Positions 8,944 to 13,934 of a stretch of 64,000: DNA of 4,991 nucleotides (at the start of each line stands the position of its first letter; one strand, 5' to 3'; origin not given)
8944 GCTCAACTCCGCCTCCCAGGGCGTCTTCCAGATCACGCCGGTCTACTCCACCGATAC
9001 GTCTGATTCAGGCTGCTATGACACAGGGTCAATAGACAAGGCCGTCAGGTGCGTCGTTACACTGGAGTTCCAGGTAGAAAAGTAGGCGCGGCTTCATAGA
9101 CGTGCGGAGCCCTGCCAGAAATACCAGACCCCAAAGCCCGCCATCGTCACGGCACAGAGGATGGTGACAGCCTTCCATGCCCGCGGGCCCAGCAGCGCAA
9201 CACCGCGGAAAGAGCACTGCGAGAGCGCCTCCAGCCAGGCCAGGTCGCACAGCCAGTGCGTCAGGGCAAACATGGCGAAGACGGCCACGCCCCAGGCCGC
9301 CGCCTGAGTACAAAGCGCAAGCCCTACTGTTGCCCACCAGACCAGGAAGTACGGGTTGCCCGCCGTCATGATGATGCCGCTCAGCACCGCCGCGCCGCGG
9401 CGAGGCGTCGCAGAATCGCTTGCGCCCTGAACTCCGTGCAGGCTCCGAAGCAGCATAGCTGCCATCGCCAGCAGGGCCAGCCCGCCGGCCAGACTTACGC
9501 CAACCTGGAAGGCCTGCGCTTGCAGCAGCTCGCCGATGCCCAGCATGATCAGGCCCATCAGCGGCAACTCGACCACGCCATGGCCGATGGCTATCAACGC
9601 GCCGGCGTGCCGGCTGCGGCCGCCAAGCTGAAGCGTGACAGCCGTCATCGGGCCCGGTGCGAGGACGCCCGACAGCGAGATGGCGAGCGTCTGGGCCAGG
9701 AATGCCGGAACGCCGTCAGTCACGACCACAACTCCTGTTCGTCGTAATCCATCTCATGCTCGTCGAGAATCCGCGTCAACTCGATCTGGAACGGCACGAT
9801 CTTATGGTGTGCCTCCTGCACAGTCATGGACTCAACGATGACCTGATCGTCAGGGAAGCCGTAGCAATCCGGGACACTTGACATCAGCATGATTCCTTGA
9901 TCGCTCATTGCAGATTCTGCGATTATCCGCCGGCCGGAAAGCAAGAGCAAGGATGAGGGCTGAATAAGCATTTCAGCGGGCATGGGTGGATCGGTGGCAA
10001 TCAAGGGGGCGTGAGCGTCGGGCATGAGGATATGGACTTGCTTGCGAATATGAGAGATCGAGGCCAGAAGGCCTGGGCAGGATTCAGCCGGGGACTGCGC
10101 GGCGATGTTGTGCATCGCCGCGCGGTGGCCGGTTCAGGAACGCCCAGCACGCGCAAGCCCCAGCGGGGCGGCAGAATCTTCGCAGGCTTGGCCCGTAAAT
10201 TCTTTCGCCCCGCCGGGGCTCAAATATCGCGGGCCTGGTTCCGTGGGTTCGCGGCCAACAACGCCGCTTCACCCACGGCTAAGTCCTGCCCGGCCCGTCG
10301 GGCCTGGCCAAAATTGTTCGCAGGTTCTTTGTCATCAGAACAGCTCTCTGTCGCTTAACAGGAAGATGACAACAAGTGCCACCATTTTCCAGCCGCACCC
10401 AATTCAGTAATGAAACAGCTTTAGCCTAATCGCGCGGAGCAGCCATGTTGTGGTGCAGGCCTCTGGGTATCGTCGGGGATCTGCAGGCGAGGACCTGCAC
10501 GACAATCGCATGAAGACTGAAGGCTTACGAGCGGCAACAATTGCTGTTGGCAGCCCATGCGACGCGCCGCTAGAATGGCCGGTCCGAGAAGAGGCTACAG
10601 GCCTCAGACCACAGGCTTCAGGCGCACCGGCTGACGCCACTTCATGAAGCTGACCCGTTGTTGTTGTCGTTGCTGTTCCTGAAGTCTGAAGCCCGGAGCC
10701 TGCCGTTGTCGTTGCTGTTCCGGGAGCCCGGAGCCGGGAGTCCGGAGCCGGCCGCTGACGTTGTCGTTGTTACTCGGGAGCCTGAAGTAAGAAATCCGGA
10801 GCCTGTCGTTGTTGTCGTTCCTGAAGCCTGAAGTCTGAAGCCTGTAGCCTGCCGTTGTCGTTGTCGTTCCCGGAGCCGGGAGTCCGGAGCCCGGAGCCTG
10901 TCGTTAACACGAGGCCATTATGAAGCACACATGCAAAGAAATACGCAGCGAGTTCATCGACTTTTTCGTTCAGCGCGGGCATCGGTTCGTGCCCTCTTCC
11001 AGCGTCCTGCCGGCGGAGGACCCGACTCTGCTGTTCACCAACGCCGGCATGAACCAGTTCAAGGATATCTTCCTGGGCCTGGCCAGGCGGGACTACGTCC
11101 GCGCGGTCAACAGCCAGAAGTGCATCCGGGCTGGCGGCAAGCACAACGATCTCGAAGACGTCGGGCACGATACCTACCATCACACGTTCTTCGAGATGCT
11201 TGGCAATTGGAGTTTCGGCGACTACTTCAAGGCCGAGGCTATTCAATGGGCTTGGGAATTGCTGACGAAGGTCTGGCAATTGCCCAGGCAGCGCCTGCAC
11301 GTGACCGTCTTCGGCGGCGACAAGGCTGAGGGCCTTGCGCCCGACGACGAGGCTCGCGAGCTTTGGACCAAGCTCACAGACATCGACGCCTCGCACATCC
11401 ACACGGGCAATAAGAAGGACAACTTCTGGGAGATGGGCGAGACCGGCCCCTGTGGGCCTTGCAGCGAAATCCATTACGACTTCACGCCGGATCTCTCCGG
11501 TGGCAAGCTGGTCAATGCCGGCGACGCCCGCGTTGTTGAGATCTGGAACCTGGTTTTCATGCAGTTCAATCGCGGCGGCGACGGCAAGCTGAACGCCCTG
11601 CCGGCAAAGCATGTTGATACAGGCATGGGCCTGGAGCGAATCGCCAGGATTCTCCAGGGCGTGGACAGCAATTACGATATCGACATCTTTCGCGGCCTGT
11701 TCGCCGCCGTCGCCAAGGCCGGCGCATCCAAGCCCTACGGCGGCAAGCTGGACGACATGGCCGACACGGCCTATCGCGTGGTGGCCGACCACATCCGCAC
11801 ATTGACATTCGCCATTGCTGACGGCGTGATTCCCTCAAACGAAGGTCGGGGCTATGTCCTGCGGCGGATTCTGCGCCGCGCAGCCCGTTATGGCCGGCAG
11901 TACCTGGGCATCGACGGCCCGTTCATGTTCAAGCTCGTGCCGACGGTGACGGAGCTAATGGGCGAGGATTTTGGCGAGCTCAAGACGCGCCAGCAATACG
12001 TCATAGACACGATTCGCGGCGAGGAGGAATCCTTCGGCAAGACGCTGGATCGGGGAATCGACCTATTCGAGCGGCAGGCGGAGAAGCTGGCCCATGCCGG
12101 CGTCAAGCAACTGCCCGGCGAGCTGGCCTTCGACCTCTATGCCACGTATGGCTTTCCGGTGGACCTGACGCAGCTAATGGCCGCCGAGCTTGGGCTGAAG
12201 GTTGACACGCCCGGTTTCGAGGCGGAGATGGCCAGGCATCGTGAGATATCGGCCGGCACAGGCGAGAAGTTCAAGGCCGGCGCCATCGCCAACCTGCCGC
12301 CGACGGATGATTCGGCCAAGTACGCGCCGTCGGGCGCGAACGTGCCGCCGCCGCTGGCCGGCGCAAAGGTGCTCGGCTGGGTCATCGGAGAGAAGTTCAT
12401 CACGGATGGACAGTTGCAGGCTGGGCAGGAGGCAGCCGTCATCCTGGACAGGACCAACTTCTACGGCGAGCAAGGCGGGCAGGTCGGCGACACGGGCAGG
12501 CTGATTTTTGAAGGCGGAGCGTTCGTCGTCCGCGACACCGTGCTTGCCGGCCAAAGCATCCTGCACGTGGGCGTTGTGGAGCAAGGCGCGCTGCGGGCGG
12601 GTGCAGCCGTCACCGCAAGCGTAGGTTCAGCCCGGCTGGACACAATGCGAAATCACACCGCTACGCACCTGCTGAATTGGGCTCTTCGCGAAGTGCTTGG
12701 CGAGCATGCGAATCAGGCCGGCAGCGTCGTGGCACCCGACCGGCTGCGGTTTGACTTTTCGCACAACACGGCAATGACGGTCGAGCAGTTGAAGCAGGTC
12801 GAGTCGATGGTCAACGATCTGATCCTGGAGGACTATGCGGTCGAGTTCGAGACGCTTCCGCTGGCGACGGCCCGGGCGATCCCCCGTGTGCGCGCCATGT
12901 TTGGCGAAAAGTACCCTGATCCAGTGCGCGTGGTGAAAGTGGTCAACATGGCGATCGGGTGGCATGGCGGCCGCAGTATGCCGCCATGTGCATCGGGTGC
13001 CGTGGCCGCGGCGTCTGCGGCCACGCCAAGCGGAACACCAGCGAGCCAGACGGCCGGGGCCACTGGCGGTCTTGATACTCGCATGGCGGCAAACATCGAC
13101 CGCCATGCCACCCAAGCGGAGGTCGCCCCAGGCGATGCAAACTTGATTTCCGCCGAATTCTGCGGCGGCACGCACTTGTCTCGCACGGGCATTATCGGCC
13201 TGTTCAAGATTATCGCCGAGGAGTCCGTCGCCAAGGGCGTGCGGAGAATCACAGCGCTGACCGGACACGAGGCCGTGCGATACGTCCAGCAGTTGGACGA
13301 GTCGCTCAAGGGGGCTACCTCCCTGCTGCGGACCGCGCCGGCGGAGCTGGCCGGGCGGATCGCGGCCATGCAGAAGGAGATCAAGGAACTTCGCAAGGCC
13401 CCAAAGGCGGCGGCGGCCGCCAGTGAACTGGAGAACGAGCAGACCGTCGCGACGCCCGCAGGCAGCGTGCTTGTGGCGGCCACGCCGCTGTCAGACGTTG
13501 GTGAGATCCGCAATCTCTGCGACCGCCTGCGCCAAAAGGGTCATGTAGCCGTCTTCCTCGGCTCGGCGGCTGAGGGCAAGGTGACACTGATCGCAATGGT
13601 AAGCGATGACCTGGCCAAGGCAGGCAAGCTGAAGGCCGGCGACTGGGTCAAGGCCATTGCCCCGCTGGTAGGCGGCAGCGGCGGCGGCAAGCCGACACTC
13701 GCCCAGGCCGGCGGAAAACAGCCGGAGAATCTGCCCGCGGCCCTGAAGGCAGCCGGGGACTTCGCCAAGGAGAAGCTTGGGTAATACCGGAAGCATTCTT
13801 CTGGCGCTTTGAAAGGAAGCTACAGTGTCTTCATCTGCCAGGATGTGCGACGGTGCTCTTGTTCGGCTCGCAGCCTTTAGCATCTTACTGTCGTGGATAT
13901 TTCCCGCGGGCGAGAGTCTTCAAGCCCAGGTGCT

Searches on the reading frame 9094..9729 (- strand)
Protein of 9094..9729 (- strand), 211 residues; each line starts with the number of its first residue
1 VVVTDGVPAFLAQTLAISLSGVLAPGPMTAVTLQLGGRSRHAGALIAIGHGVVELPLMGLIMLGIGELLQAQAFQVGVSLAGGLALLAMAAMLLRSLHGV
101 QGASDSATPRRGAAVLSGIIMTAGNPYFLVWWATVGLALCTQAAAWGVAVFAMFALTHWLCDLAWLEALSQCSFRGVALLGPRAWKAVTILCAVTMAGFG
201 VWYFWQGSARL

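Call 66: search_protein_families(library=pfam, proteins=[window:9094-9729:-], max_evalue=0.0001)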
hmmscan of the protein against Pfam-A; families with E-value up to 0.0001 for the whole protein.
window:9094-9729:- (211 aa): 1 family
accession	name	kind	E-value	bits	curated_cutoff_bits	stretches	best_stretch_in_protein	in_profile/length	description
PF01810.24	LysE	-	4.1e-26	92.1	25.6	1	19-201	1-187/193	LysE type translocator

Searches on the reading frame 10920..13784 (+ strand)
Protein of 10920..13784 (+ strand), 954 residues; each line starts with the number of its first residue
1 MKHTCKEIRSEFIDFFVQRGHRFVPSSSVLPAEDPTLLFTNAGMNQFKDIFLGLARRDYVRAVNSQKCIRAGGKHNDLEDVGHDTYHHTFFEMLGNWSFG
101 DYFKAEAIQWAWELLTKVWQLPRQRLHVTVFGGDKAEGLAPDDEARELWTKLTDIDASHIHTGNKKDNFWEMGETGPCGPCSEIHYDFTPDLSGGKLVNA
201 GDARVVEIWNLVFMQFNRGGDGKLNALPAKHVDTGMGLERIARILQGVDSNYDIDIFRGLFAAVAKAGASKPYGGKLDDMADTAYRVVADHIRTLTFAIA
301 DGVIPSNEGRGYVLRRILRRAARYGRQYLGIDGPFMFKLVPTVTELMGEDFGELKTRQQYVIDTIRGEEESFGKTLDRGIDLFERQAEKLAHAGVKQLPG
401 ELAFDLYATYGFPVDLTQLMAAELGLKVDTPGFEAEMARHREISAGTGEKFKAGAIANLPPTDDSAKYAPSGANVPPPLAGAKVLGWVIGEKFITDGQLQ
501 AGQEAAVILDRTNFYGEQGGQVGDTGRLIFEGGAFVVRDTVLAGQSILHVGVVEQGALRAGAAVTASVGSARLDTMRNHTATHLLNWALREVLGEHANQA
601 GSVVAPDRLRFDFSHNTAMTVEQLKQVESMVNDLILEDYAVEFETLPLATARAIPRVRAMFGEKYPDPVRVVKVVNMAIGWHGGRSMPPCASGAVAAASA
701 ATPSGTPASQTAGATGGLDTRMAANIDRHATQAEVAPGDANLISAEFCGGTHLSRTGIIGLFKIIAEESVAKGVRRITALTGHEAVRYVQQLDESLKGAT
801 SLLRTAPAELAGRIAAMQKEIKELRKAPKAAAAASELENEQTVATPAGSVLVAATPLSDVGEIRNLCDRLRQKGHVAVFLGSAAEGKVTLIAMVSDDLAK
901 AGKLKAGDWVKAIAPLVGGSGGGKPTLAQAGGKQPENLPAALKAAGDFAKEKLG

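Call 66: search_protein_families(library=pfam, proteins=[window:10920-13784:+], max_evalue=0.0001)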
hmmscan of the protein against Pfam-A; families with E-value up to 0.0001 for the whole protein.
window:10920-13784:+ (954 aa): 3 families
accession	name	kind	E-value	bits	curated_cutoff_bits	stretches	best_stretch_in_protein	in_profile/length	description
PF01411.24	tRNA-synt_2c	-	1.7e-203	677.6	30.3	1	7-570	1-550/552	tRNA synthetases class II (A)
PF02272.25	DHHA1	-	2.5e-15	57.2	25.9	1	849-951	3-102/102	DHHA1 domain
PF07973.19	tRNA_SAD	-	6.4e-13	48.9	24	1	743-777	9-43/44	Threonyl and Alanyl tRNA synthetase second additional domain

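Call 69: list_cluster_members(proteins=[window:10920-13784:+, window:39066-40709:-, window:28899-30143:-, window:56602-57630:+, window:40879-41259:-, window:42451-43116:+])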
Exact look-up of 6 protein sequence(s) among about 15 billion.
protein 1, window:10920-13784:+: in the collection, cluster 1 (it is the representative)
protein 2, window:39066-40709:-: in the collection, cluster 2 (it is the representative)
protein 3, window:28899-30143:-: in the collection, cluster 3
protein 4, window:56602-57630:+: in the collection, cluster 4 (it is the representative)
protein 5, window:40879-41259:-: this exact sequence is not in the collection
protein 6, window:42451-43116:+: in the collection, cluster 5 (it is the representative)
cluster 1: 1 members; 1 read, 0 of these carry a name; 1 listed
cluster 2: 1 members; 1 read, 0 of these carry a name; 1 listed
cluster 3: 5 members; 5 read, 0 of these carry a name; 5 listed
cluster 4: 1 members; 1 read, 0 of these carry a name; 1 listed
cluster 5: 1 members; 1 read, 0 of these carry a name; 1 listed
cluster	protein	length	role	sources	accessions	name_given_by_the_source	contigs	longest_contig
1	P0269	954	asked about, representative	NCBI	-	-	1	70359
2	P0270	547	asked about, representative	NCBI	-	-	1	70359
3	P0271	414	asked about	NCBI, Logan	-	-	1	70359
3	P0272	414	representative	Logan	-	-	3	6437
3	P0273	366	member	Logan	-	-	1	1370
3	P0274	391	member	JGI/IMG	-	-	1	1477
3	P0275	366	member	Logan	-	-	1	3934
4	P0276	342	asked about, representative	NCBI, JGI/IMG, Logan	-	-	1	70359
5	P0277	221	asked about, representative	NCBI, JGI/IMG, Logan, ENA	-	-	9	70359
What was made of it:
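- Tried and rejected: Cluster look-up shows only an unnamed NCBI contig of 70,359 bp (call 69).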

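Call 71: find_homologous_proteins(query=window:10920-13784:+, max_evalue=1e-50)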
Query window:10920-13784:+ (954 aa): 8000 proteins with E <= 1e-50 among 8000 candidates; the best 120 are listed.
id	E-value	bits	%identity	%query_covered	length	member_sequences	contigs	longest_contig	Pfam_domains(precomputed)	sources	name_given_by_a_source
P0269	0.0e+0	2163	100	100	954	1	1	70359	PF01411.25,PF07973.20,PF02272.25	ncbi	-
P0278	0.0e+0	1425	65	100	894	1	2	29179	PF01411.25,PF07973.20,PF02272.25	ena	-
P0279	0.0e+0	1421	68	99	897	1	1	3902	PF01411.25,PF07973.20,PF02272.25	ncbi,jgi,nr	ncbi:MAG: alanine--tRNA ligase [Planctomycetaceae bacterium]|nr:MAG: alanine--tRNA ligase [Planctomy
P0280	0.0e+0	1418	75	51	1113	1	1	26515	PF01411.25,PF07973.20,PF02272.25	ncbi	ncbi:MAG: alanine--tRNA ligase [Phycisphaerae bacterium]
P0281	0.0e+0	1350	73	71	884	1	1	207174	PF01411.25,PF07973.20,PF02272.25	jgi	jgi:alanyl-tRNA synthetase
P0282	0.0e+0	1347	70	72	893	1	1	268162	PF01411.25,PF07973.20,PF02272.25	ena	-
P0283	0.0e+0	1331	72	71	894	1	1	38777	PF01411.25,PF07973.20,PF02272.25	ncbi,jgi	ncbi:MAG: alanine--tRNA ligase [Phycisphaerae bacterium]|jgi:alanyl-tRNA synthetase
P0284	0.0e+0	1331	82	40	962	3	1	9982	PF01411.25,PF07973.20,PF02272.25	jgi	jgi:alanyl-tRNA synthetase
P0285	0.0e+0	1325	63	100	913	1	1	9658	PF01411.25,PF07973.20,PF02272.25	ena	-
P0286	0.0e+0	1321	61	100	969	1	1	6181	PF01411.25,PF07973.20,PF02272.25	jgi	jgi:alanyl-tRNA synthetase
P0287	0.0e+0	1314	63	100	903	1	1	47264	PF01411.25,PF07973.20,PF02272.25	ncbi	-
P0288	0.0e+0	1312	64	100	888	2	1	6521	PF01411.25,PF07973.20,PF02272.25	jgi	-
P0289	0.0e+0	1311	63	99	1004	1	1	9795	PF01411.25,PF07973.20,PF02272.25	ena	-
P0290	0.0e+0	1299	59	100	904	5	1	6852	PF01411.25,PF07973.20,PF02272.25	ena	-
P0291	0.0e+0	1294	63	100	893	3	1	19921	PF01411.25,PF07973.20,PF02272.25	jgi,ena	-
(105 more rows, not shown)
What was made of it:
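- On Rickettsia palindromic elements (RPE): The organism is a Planctomycetota MAG (call 71).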
